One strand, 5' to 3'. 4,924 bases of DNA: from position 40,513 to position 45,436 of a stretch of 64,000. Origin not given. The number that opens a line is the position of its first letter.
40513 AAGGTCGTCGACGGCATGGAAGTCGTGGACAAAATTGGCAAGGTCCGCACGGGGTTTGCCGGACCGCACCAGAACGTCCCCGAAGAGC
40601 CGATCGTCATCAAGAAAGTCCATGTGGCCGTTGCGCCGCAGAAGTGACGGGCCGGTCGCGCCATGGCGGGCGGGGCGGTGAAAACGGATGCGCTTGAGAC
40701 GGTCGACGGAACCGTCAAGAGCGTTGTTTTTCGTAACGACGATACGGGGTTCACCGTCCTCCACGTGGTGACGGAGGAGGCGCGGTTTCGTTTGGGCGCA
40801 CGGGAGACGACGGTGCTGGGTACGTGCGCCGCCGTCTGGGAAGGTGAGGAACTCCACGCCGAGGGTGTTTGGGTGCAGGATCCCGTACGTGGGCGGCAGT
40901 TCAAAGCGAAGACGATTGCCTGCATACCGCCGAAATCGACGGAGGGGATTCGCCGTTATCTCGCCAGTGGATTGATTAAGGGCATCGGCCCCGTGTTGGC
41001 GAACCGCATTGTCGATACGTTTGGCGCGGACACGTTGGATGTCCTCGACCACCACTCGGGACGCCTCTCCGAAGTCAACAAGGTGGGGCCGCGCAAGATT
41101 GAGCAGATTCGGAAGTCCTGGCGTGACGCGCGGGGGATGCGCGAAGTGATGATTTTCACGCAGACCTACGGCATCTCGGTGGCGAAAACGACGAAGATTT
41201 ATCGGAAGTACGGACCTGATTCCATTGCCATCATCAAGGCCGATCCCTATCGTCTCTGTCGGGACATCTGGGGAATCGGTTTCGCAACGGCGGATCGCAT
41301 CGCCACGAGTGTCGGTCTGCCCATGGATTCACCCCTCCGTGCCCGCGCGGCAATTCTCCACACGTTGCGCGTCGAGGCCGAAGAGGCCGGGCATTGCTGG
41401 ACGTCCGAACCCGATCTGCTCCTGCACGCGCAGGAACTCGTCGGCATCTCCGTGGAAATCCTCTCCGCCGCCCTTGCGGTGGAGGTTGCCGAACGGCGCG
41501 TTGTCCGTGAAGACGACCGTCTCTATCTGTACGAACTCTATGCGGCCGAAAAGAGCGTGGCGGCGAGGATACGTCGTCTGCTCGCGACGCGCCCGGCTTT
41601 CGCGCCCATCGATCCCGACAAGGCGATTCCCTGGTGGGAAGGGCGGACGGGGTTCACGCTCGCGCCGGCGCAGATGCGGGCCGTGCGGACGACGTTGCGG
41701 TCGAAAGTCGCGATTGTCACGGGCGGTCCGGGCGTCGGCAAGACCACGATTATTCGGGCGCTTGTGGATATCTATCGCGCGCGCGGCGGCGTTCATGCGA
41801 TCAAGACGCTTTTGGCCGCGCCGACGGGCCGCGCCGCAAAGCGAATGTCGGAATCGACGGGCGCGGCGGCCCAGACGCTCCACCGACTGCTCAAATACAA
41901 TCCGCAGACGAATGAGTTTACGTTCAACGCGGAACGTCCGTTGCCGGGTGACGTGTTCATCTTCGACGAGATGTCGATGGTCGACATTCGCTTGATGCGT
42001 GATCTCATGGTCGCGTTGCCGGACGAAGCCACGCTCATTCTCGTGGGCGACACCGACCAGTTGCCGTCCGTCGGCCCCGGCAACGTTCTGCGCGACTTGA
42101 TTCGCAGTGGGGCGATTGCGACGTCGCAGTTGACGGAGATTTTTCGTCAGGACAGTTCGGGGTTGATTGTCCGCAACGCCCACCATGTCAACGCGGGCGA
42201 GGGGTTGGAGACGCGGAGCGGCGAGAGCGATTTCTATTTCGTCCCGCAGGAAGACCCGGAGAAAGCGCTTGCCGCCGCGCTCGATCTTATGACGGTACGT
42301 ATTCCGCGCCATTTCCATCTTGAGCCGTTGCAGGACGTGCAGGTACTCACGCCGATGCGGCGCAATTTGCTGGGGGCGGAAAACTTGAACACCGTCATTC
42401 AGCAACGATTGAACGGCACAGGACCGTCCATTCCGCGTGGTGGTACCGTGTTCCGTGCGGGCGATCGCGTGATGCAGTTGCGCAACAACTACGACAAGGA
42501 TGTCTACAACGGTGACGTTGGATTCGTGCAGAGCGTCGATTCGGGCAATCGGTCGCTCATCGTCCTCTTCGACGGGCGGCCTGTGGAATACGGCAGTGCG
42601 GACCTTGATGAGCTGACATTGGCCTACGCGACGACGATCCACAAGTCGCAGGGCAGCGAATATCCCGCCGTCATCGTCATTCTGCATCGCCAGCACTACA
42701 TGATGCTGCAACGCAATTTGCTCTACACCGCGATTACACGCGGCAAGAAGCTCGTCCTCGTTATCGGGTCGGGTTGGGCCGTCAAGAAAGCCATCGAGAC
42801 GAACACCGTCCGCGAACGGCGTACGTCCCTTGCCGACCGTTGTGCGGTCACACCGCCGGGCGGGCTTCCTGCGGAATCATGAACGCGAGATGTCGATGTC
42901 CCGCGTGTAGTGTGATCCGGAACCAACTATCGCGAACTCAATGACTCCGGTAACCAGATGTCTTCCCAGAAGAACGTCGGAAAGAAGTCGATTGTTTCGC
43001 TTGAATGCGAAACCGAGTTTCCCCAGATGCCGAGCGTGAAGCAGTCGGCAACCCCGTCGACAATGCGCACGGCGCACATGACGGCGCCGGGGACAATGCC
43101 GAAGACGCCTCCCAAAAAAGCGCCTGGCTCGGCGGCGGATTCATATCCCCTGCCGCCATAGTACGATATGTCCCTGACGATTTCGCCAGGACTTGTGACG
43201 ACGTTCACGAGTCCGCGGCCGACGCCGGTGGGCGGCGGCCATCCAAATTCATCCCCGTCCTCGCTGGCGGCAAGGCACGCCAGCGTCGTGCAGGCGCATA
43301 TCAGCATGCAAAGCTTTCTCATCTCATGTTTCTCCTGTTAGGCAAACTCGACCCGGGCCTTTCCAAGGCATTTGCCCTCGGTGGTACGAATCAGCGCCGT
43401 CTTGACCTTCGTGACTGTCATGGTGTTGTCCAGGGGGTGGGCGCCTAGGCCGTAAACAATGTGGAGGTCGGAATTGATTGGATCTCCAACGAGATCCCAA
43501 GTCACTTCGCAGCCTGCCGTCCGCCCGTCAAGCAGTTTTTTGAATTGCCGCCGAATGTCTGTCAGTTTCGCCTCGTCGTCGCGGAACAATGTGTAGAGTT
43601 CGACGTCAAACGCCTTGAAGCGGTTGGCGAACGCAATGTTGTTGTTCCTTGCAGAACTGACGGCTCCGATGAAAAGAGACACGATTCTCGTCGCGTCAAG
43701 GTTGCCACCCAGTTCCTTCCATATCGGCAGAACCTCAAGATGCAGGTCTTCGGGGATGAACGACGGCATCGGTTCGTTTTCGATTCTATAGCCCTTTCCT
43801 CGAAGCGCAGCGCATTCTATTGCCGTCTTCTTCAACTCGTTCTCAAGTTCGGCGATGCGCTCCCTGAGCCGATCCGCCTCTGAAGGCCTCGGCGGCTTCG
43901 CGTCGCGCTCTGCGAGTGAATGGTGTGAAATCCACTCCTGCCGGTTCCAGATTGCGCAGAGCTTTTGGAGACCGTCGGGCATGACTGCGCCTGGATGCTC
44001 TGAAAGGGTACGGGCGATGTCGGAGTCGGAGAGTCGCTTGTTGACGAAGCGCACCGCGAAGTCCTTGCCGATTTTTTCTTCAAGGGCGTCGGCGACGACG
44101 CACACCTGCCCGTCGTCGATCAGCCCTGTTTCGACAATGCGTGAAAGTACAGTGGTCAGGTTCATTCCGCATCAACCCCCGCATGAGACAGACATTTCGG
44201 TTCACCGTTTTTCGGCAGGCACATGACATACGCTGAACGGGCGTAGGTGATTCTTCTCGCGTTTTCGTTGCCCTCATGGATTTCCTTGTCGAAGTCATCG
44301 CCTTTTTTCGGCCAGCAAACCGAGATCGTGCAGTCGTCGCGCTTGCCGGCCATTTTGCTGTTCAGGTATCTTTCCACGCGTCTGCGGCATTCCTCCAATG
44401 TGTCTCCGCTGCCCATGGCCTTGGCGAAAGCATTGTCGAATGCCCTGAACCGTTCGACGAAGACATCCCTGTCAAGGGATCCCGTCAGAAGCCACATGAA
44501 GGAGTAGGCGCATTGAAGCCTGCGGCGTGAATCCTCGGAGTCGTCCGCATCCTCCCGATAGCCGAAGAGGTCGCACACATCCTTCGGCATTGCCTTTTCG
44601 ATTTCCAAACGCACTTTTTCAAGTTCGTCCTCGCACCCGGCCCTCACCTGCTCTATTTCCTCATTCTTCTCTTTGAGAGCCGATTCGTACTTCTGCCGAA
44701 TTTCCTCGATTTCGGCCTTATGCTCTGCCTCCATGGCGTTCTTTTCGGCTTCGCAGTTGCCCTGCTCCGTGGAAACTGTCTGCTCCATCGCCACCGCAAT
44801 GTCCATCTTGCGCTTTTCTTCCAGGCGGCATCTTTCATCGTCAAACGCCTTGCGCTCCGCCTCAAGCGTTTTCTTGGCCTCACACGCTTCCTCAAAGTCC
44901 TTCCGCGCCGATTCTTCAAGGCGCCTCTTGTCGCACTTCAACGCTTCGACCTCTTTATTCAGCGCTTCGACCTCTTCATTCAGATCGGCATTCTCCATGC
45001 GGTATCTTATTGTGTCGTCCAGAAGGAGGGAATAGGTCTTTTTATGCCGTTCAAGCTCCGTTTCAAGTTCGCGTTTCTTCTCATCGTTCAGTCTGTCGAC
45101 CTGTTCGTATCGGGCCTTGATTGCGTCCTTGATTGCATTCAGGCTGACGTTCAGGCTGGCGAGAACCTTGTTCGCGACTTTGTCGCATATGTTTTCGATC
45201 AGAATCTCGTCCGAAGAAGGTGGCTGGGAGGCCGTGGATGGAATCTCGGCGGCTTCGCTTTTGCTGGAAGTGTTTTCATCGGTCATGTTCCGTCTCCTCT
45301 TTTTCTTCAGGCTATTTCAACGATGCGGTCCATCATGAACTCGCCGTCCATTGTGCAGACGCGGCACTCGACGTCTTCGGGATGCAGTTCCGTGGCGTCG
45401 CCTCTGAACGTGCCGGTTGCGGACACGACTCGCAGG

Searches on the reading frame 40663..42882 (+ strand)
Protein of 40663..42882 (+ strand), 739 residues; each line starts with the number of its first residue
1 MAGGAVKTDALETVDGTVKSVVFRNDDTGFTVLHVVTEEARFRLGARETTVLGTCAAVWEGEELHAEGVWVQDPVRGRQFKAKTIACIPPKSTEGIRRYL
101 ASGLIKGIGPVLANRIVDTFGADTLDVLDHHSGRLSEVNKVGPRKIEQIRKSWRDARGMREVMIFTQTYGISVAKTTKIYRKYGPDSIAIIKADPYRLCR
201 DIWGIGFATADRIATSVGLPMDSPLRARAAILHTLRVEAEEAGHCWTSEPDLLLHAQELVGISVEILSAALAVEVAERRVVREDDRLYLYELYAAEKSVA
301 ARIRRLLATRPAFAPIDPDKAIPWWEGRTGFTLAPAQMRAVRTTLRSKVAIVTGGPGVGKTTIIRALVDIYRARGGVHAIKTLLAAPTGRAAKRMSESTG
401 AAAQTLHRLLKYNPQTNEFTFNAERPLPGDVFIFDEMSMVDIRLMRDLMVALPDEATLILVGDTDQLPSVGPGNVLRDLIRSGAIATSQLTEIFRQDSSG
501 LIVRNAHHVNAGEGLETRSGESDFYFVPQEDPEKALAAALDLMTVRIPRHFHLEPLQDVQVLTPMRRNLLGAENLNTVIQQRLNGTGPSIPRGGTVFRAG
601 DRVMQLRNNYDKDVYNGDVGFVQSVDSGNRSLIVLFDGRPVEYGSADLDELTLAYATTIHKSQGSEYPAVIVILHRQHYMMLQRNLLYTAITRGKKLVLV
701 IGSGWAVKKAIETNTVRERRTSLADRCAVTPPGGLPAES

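Call 21: search_protein_families(library=pfam, proteins=[window:40663-42882:+], max_evalue=0.00001)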
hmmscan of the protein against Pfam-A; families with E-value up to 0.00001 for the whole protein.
window:40663-42882:+ (739 aa): 8 families
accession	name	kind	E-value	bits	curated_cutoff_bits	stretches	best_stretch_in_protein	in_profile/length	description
PF13245.12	AAA_19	-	3e-43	147.7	25.1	1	337-472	1-134/134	AAA domain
PF13604.12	AAA_30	-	3.1e-42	144.9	27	1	333-514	2-173/191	AAA domain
PF14490.11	HHH_RecD2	-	4.9e-36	123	27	1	157-245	3-91/92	ATP-dependent RecD2 DNA helicase HHH domain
PF18335.7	SH3_13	-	9.1e-20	70.7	41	1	575-636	1-65/65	ATP-dependent RecD-like DNA helicase SH3 domain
PF13538.12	UvrD_C_2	-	8.2e-19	67.7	27.4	1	653-701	1-52/52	UvrD-like helicase C-terminal domain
PF23139.1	OB_YrrC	-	6.3e-17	61.7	27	1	12-86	2-72/76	ATP-dependent DNA helicase YrrC, OB-fold domain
PF01443.25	Viral_helicase1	-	6.7e-14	52.7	21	1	351-482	2-114/228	Viral superfamily 1 RNA helicase core domain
PF14520.12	HHH_5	-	1e-06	29.5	27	0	105-155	7-57/57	Helix-hairpin-helix domain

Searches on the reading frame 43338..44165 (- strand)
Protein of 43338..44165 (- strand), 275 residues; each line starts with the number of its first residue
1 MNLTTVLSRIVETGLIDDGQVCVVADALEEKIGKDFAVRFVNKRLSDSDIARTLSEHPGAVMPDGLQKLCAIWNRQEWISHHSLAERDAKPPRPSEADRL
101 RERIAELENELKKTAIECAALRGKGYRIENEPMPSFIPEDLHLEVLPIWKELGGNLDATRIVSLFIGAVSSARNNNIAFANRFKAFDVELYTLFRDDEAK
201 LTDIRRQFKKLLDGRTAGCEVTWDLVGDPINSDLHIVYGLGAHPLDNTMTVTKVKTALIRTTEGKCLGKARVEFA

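Call 6: search_protein_families(library=pfam, proteins=[window:43338-44165:-], max_evalue=0.01)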
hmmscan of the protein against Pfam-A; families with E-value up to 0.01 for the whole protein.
window:43338-44165:- (275 aa): 2 families
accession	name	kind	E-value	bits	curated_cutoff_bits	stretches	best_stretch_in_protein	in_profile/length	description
PF01166.23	TSC22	-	0.0051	17.4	30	1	96-123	15-42/57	TSC-22/dip/bun family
PF04508.17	Pox_A_type_inc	-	0.0054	17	21.4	0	98-112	4-18/23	Viral A-type inclusion protein repeat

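Call 8: search_protein_families(library=ncbifam, proteins=[window:43338-44165:-], max_evalue=0.01)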
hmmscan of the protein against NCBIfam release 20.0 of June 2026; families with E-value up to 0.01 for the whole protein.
window:43338-44165:- (275 aa): 0 families

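Call 9: search_protein_families(library=padloc, proteins=[window:43338-44165:-], max_evalue=0.01)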
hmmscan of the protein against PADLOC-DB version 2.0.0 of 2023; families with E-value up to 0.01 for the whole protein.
window:43338-44165:- (275 aa): 0 families

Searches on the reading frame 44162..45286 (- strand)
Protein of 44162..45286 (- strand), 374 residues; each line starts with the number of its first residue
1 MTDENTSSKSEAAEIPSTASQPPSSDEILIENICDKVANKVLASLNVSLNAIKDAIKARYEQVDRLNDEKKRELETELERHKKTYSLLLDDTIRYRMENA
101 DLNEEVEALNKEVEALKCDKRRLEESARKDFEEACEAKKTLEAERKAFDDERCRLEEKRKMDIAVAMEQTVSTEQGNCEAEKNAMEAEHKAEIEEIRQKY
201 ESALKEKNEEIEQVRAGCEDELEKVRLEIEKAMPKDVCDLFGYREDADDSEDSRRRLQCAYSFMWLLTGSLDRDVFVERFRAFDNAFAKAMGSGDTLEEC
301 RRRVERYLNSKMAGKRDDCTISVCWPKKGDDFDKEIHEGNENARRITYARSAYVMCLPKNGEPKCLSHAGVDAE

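Call 6: search_protein_families(library=pfam, proteins=[window:44162-45286:-], max_evalue=0.01)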
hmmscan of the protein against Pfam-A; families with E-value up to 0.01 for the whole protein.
window:44162-45286:- (374 aa): 1 family
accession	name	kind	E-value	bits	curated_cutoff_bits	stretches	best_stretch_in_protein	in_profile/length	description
PF04977.20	DivIC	-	0.004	17.4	28.9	1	85-131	19-65/80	Septum formation initiator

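Call 8: search_protein_families(library=ncbifam, proteins=[window:44162-45286:-], max_evalue=0.01)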
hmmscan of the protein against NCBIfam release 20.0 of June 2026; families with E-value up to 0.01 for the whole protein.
window:44162-45286:- (374 aa): 3 families
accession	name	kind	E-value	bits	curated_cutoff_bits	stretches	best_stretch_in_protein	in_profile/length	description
NF045780.1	TrlF_fam_ATP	equivalog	0.0012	17.6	350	1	35-225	587-775/944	TrlF family AAA-like ATPase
TIGR02169.1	SMC_prok_A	equivalog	0.0013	16.4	729.4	1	40-231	295-488/1165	chromosome segregation protein SMC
TIGR02168.1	SMC_prok_B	equivalog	0.0057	14.4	567.35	1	45-226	293-476/1181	chromosome segregation protein SMC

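Call 9: search_protein_families(library=padloc, proteins=[window:44162-45286:-], max_evalue=0.01)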
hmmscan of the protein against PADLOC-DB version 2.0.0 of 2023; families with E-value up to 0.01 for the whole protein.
window:44162-45286:- (374 aa): 1 family
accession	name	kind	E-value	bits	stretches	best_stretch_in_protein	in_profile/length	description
PDLC00503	JetC1|JetC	-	0.00065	15.8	1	39-220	657-826/1146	DUF3584 domain; MukB-like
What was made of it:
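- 44162..45286 (-): Gene 6, 374 aa, coiled-coil protein. calls 6, 8, 9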
